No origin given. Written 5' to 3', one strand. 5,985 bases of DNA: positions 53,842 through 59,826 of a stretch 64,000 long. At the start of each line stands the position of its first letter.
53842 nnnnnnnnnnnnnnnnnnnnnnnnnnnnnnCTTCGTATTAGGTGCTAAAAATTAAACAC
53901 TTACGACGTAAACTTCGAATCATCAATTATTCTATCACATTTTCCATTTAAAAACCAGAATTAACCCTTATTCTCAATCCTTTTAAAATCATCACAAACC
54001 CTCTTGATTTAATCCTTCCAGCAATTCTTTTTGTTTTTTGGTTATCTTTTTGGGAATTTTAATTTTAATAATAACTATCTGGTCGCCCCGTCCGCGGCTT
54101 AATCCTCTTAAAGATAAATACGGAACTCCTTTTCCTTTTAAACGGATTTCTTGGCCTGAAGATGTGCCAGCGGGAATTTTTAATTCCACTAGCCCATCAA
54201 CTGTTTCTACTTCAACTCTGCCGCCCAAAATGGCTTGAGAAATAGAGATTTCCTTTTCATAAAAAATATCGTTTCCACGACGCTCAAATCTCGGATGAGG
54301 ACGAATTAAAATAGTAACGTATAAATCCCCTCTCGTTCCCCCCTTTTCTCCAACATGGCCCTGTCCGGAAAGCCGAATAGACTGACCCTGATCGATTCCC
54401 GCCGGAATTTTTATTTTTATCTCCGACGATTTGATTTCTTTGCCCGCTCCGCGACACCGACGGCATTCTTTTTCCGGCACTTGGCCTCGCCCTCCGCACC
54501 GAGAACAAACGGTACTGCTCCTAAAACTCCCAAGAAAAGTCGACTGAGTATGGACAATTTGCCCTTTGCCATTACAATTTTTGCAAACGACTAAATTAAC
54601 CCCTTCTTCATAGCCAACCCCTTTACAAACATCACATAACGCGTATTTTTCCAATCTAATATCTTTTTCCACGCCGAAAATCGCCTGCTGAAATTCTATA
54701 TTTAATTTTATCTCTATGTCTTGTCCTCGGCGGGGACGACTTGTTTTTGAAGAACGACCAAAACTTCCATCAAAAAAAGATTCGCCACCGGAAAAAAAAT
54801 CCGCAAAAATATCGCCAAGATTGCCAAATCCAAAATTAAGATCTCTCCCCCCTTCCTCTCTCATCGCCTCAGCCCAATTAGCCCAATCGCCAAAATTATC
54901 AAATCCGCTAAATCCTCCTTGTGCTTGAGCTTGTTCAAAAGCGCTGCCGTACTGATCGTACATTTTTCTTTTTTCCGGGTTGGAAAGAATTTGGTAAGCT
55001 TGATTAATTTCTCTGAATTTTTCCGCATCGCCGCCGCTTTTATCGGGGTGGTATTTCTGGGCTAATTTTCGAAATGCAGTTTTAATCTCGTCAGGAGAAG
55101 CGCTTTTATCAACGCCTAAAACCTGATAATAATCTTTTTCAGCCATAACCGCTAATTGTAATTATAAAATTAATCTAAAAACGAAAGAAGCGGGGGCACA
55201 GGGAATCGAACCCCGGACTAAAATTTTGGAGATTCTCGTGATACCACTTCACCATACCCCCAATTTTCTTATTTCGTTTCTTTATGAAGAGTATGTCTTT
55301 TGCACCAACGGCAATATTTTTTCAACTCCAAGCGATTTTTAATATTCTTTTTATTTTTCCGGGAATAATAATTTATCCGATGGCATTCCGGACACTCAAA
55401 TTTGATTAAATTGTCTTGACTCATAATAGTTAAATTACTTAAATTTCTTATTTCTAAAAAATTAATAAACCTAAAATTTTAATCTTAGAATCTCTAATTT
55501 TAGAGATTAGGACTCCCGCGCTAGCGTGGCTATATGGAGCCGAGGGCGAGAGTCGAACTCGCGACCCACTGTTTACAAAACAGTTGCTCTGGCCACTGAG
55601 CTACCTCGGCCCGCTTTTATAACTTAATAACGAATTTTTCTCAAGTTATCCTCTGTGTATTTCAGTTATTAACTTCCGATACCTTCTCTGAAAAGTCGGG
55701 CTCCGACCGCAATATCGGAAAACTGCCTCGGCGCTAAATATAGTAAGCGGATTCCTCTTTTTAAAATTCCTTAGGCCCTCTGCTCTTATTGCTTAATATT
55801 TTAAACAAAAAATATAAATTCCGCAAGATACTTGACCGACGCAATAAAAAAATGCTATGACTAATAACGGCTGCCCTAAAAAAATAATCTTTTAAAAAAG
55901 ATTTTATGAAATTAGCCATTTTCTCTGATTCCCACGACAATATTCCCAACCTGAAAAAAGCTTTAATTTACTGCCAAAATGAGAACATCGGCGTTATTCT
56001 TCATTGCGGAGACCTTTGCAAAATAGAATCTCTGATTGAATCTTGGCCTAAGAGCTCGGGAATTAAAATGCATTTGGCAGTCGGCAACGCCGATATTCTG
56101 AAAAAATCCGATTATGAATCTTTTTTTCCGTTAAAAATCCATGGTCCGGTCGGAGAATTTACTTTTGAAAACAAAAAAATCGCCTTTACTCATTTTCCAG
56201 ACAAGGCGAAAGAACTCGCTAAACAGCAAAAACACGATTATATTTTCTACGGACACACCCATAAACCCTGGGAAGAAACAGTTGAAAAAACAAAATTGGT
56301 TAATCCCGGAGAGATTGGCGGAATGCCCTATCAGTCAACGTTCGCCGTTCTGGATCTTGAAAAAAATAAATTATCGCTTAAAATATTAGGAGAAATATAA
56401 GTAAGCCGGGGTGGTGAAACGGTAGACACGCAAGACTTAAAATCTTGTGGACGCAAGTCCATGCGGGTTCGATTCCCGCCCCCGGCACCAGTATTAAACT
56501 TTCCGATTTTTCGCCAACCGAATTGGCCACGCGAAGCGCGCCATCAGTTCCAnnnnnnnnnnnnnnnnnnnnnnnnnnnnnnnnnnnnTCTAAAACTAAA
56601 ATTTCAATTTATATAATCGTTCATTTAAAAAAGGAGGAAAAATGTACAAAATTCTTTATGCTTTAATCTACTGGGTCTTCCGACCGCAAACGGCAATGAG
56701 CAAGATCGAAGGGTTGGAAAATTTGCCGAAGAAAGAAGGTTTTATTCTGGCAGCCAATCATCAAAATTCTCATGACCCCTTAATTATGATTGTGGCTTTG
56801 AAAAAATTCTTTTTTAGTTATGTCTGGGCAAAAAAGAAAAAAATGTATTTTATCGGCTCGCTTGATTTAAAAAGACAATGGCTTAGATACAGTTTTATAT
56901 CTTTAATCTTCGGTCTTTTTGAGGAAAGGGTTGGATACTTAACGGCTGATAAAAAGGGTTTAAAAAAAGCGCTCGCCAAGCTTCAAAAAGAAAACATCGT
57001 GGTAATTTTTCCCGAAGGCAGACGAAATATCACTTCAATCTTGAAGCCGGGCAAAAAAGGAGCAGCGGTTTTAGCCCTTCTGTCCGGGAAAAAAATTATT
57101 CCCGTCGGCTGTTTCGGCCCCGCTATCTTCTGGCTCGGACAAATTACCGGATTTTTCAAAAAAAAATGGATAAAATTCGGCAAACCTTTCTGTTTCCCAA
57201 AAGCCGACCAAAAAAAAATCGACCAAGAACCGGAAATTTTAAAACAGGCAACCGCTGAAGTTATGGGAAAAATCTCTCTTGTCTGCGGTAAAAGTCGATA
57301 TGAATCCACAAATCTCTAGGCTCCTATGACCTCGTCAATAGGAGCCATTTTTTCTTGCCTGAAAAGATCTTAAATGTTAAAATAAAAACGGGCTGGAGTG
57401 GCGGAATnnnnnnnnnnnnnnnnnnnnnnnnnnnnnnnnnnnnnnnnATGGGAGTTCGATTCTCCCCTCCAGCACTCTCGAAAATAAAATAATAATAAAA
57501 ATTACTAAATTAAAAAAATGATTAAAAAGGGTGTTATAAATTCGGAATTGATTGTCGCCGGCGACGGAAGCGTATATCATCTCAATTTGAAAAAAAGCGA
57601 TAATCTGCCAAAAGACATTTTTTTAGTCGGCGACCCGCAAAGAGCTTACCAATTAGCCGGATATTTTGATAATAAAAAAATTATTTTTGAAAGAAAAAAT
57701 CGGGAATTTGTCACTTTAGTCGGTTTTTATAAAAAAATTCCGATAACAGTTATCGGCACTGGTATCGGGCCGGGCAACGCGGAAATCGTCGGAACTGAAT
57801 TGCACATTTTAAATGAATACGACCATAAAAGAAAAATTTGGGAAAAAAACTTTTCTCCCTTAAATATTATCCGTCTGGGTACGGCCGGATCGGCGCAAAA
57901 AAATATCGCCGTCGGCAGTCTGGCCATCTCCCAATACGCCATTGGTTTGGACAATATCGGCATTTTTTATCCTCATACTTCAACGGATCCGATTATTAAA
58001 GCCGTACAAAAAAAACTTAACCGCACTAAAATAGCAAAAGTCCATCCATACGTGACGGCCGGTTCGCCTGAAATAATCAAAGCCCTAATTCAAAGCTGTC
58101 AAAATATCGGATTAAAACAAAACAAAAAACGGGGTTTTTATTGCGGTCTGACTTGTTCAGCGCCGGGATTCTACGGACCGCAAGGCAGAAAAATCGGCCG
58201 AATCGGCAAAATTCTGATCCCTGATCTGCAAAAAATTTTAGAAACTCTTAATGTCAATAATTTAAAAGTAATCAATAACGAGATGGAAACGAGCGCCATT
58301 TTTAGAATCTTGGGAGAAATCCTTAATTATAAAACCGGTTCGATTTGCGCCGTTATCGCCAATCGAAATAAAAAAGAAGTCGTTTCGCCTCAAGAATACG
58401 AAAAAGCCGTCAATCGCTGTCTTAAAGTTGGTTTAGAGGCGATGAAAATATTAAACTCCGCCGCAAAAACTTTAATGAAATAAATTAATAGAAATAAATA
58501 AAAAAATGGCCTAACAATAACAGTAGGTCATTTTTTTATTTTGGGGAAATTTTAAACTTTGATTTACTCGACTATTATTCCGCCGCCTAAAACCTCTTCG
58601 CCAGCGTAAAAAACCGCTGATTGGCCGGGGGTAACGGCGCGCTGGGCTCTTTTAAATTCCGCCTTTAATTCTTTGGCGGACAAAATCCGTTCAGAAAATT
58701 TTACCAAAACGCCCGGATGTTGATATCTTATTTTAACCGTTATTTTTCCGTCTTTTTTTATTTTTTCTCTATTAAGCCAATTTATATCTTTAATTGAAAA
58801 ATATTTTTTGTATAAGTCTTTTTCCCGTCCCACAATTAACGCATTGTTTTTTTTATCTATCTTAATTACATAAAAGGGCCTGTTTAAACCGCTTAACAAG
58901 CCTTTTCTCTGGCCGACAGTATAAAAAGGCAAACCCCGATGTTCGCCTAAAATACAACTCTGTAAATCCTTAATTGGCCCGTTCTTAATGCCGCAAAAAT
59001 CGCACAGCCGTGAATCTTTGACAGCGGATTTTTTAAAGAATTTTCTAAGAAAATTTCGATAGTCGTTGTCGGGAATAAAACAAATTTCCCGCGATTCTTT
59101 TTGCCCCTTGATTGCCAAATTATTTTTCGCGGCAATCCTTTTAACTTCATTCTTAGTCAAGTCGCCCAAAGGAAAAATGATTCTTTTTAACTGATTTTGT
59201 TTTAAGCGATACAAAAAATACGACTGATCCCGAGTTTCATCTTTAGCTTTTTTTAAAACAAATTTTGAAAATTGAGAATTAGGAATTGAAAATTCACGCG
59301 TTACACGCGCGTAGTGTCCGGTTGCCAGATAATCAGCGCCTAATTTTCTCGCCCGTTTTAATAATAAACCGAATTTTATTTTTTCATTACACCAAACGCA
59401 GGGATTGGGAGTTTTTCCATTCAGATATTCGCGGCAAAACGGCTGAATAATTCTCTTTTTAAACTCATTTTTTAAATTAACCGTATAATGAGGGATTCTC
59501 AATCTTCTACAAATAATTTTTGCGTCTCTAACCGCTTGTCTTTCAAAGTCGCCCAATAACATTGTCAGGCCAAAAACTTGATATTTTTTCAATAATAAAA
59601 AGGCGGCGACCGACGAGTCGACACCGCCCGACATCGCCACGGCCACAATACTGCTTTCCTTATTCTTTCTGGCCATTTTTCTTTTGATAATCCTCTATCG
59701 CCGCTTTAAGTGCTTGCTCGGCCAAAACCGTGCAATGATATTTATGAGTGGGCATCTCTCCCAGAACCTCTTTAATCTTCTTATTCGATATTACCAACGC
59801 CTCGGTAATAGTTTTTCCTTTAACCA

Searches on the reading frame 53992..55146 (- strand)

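Call 47: search_protein_families(library=pfam, proteins=[window:53992-55146:-], max_evalue=0.00001)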
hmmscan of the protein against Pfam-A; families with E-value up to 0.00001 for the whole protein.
window:53992-55146:- (384 aa): 3 families
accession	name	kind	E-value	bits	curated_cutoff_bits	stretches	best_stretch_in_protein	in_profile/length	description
PF01556.23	DnaJ_C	-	6.1e-49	166.4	26.6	1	144-365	1-152/152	DnaJ C terminal domain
PF00226.36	DnaJ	-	1.5e-25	89.5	27.8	1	5-64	1-63/63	DnaJ domain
PF00684.25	DnaJ_CXXCXGXG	-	8.3e-14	52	32.7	1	171-235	1-65/65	DnaJ central domain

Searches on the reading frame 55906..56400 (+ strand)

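Call 47: search_protein_families(library=pfam, proteins=[window:55906-56400:+], max_evalue=0.00001)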
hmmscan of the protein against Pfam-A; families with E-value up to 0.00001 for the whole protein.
window:55906-56400:+ (164 aa): 2 families
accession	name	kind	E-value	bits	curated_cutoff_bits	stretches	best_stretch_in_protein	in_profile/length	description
PF12850.12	Metallophos_2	-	7.1e-26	91.5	27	1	1-153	1-153/154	Calcineurin-like phosphoesterase superfamily domain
PF00149.33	Metallophos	-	5.3e-09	37.2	21.5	0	1-72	1-84/191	Calcineurin-like phosphoesterase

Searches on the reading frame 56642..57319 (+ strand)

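Call 47: search_protein_families(library=pfam, proteins=[window:56642-57319:+], max_evalue=0.00001)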
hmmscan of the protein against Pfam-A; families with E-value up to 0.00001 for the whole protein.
window:56642-57319:+ (225 aa): 1 family
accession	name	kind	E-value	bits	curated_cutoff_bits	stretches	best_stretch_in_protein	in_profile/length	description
PF01553.26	Acyltransferase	-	1.5e-19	70.5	23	1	21-157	3-131/132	Acyltransferase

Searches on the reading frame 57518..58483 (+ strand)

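Call 47: search_protein_families(library=pfam, proteins=[window:57518-58483:+], max_evalue=0.00001)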
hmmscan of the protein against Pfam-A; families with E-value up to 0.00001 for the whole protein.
window:57518-58483:+ (321 aa): 1 family
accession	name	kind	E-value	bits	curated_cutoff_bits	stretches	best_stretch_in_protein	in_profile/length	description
PF01048.26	PNP_UDP_1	-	1.1e-23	84.3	25.1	1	34-301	3-224/233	Phosphorylase superfamily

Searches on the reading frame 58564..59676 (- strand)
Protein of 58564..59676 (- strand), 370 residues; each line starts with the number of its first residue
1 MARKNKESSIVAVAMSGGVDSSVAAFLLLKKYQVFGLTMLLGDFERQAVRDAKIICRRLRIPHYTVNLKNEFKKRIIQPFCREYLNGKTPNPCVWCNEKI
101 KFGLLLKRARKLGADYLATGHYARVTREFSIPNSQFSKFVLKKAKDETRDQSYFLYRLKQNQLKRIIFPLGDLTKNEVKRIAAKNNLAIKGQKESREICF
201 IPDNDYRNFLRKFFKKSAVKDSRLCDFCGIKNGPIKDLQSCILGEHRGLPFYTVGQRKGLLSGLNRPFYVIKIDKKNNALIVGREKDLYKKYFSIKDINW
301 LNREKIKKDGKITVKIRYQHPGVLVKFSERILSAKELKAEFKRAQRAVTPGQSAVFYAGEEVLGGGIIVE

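Call 47: search_protein_families(library=pfam, proteins=[window:58564-59676:-], max_evalue=0.00001)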
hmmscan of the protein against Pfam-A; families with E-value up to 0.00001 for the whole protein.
window:58564-59676:- (370 aa): 4 families
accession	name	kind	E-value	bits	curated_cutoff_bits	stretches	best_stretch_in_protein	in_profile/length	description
PF03054.22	tRNA_Me_trans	-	2.7e-65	220.3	20.6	1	11-202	3-201/202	tRNA methyl transferase HUP domain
PF20258.4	tRNA_Me_trans_C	-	4.1e-19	69.1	20.6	1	292-368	3-77/77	Aminomethyltransferase beta-barrel domain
PF20259.3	tRNA_Me_trans_M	-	3e-17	62.4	27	1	224-284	4-66/66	tRNA methyl transferase PRC-barrel domain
PF02540.23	NAD_synthase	-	1.1e-06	28.4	21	0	7-72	17-85/242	NAD synthase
